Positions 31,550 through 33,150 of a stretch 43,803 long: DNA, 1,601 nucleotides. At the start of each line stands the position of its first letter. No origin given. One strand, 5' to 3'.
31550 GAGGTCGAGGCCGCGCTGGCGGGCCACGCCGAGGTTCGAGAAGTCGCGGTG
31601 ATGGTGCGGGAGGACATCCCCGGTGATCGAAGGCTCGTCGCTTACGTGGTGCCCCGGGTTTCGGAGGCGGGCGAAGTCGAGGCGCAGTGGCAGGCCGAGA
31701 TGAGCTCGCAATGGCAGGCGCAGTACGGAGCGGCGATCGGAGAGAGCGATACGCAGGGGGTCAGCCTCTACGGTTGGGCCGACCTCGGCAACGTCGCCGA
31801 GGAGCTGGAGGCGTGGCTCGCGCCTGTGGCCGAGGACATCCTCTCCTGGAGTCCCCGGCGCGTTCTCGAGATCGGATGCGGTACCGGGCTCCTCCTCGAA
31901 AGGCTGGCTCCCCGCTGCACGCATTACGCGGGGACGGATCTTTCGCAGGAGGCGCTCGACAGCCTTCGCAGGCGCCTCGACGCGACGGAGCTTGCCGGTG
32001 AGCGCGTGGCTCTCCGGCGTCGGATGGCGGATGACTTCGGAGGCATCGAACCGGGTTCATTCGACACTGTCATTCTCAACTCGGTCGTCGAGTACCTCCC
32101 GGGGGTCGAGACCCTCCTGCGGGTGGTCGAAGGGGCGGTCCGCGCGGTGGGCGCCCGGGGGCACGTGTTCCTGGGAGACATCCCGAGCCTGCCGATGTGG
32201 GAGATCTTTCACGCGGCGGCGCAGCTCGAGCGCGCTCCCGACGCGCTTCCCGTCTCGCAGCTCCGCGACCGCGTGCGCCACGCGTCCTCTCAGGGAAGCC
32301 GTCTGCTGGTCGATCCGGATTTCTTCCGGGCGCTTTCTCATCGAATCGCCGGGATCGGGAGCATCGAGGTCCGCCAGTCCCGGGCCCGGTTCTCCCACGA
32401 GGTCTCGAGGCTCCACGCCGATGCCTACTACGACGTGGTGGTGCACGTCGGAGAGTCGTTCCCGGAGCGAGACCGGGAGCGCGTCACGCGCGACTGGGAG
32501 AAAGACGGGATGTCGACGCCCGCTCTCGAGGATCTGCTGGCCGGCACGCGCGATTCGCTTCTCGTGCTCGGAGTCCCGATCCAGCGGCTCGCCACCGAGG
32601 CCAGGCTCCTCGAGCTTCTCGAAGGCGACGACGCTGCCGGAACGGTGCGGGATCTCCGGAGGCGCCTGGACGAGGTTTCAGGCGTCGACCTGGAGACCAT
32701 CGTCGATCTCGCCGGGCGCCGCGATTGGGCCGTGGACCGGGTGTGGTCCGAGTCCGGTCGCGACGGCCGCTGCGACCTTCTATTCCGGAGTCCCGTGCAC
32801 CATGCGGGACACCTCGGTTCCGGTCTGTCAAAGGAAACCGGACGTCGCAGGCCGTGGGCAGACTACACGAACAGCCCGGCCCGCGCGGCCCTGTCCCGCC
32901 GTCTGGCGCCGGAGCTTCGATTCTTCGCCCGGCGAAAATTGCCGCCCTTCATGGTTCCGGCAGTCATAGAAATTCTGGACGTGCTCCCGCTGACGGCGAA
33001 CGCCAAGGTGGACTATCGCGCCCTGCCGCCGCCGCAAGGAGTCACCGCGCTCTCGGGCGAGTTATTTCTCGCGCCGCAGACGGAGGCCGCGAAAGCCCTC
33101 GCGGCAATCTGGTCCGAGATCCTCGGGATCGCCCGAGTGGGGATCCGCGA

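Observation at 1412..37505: Non-collinear hybrid NRPS/PKS assembly line with split modules and a beta-amino-forming PKS step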

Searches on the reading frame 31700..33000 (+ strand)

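Call 55: search_protein_families(library=ncbifam, proteins=[window:31700-33000:+], max_evalue=1e-10)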
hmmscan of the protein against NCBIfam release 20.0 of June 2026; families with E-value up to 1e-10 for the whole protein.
window:31700-33000:+ (433 aa): 1 family
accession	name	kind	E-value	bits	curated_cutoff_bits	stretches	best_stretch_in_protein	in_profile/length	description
NF043040.1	corrin_prot_MT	hypoth_equivalog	1.7e-11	43.9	180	1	43-134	34-124/216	corrinoid protein-associated methyltransferase CpaM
